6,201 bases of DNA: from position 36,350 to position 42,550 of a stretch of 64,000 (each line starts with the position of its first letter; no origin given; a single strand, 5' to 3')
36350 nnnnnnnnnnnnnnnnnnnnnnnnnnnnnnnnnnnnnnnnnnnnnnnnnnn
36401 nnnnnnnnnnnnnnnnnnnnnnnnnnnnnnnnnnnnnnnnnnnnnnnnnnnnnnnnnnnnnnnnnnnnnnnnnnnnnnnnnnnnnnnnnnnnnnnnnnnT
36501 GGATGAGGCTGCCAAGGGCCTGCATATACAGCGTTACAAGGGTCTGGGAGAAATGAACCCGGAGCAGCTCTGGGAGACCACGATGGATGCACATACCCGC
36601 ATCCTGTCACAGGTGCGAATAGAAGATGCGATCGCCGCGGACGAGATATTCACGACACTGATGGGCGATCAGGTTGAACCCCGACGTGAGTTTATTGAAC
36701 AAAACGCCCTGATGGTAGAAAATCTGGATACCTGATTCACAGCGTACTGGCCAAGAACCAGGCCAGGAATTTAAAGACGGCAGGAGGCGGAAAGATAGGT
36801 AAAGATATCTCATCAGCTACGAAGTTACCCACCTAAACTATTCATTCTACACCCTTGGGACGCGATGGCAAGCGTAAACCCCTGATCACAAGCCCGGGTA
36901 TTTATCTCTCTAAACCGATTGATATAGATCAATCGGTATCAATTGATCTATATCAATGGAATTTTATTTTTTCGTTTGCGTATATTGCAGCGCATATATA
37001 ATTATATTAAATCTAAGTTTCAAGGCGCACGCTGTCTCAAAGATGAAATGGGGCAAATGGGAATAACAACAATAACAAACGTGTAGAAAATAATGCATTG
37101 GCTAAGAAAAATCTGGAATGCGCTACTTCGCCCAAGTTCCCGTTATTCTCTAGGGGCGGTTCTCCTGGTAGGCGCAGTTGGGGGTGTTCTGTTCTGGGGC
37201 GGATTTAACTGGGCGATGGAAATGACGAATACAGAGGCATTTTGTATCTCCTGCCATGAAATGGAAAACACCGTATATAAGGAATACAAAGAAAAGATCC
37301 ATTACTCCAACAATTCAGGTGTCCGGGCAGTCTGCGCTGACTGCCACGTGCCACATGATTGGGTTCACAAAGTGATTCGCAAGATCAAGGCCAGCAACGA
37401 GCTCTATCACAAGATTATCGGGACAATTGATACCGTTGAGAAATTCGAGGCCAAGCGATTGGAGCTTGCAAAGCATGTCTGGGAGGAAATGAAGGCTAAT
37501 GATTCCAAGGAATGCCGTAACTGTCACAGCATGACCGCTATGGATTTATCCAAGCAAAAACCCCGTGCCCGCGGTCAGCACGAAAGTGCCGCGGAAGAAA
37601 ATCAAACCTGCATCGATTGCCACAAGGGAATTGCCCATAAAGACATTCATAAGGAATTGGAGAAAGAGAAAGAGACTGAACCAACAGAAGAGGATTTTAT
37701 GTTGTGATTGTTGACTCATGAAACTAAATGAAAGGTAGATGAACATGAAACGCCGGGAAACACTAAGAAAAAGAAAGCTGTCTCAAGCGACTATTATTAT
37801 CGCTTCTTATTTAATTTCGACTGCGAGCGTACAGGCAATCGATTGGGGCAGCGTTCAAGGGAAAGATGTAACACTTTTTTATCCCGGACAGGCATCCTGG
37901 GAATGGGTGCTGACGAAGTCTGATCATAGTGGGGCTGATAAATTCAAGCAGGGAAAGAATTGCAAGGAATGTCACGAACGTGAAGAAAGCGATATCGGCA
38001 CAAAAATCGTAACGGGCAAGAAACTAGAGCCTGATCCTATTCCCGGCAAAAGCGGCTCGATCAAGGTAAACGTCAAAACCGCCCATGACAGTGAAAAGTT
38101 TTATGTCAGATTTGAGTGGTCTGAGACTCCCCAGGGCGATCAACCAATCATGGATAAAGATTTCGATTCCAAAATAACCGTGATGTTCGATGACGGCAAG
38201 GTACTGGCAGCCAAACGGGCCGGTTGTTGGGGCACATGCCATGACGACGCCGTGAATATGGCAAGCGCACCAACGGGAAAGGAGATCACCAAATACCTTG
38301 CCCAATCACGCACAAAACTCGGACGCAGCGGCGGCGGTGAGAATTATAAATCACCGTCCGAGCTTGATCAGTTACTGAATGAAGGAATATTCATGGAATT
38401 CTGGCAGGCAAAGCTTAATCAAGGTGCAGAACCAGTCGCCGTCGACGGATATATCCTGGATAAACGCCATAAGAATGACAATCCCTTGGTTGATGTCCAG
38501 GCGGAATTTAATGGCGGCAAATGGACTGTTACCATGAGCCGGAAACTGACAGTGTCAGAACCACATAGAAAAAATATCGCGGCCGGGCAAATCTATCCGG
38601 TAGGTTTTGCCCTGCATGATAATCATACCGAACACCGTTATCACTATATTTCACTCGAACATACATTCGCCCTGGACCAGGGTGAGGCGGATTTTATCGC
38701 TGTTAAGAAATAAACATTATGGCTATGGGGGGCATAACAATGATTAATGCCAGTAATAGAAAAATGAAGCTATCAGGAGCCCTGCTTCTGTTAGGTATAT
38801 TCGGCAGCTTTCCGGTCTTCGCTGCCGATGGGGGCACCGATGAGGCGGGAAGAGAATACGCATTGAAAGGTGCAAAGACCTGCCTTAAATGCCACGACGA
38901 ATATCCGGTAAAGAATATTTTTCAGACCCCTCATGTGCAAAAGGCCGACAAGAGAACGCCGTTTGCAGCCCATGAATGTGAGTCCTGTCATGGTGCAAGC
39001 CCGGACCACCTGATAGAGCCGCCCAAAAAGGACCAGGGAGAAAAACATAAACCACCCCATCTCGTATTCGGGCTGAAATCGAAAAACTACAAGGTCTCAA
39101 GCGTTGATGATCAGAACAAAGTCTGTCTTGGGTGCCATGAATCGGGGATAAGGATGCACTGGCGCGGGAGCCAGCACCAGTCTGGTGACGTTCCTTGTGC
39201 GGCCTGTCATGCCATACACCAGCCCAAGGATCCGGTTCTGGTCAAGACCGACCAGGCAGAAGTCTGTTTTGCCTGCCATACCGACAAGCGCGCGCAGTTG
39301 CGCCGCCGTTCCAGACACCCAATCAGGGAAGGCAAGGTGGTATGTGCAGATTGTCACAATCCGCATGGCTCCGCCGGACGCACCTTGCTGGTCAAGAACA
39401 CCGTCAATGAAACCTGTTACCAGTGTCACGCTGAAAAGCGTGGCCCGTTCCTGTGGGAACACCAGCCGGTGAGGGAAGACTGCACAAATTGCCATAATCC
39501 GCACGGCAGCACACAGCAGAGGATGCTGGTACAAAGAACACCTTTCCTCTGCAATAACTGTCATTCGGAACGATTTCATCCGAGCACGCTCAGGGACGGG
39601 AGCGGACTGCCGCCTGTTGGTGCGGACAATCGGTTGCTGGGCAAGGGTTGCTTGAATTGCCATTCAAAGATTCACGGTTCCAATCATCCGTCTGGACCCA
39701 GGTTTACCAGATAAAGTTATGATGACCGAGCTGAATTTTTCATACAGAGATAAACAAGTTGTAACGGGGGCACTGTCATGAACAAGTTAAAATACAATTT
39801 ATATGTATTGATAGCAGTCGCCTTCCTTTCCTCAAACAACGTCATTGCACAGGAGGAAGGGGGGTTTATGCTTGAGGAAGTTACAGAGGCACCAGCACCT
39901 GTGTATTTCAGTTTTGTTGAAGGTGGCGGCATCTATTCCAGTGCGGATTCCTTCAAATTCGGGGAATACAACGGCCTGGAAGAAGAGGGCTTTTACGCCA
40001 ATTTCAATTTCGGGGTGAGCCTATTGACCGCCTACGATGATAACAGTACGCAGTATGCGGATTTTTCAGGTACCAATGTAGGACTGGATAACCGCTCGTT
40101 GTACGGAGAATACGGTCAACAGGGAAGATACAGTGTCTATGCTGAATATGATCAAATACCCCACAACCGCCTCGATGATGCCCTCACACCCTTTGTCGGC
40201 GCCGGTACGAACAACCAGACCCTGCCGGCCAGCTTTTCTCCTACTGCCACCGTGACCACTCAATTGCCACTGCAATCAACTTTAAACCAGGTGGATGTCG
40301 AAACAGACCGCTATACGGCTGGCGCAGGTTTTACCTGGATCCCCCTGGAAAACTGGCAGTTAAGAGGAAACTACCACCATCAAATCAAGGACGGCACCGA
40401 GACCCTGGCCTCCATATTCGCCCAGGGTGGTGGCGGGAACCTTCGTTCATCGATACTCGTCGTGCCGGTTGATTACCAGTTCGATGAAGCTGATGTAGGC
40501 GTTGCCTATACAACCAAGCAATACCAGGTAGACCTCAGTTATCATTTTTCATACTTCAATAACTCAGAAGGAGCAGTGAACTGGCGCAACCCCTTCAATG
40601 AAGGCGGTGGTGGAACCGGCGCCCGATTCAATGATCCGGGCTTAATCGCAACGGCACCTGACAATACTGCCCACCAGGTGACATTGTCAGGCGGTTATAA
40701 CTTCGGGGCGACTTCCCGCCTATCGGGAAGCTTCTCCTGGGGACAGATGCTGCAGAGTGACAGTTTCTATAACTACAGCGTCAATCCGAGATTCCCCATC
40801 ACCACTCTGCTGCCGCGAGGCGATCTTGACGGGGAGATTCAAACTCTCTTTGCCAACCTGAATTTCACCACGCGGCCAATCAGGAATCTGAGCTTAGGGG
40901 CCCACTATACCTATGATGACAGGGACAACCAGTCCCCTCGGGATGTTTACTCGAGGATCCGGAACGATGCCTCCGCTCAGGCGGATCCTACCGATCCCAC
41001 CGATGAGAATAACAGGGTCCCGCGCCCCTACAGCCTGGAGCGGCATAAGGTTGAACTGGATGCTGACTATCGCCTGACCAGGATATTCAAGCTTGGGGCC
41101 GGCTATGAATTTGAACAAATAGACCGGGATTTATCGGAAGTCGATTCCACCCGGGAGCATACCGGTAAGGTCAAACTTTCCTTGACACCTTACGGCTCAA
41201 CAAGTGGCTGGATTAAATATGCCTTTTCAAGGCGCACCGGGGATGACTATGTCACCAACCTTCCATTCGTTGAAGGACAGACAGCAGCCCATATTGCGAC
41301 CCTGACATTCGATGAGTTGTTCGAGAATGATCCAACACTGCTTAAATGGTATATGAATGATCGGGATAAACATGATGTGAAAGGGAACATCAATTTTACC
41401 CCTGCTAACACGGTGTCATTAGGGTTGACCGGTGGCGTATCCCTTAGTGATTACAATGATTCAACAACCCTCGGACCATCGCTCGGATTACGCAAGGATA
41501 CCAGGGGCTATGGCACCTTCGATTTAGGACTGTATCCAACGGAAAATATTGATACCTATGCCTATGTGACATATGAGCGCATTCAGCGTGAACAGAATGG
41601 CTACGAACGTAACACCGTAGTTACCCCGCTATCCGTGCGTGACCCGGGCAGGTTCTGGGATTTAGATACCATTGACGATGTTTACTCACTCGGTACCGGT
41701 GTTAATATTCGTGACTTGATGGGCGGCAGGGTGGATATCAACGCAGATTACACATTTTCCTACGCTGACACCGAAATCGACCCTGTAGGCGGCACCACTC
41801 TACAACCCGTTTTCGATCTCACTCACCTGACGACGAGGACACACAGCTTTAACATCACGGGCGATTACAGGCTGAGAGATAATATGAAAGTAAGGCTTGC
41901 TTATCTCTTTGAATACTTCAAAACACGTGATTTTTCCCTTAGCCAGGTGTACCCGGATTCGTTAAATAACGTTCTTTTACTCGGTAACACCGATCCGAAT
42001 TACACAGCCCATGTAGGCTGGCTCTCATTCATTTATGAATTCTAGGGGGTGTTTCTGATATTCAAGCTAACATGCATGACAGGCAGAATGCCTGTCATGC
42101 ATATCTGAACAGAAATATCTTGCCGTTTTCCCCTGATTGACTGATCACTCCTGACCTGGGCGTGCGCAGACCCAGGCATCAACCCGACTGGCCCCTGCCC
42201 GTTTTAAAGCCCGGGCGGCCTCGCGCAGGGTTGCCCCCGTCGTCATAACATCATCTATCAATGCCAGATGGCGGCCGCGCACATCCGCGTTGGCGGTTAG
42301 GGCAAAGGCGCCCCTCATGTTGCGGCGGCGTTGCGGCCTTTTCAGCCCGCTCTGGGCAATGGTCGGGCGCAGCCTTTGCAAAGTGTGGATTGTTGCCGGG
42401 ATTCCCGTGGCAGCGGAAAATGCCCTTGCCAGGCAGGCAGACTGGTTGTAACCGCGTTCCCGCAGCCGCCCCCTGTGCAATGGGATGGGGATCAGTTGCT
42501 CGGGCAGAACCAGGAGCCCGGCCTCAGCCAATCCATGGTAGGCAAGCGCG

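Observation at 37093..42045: Four-gene porin-cytochrome conduit (CymA-like, atypical cytochrome, decahaem MtrA/MtoA-like, 755-aa barrel) inserted directly after gyrB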

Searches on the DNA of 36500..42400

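Call 67: search_rna_families(source=window, start=36500, end=42400, threshold=evalue, max_evalue=1)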
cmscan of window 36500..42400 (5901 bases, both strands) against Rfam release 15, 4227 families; matches with E-value up to 1: 0.
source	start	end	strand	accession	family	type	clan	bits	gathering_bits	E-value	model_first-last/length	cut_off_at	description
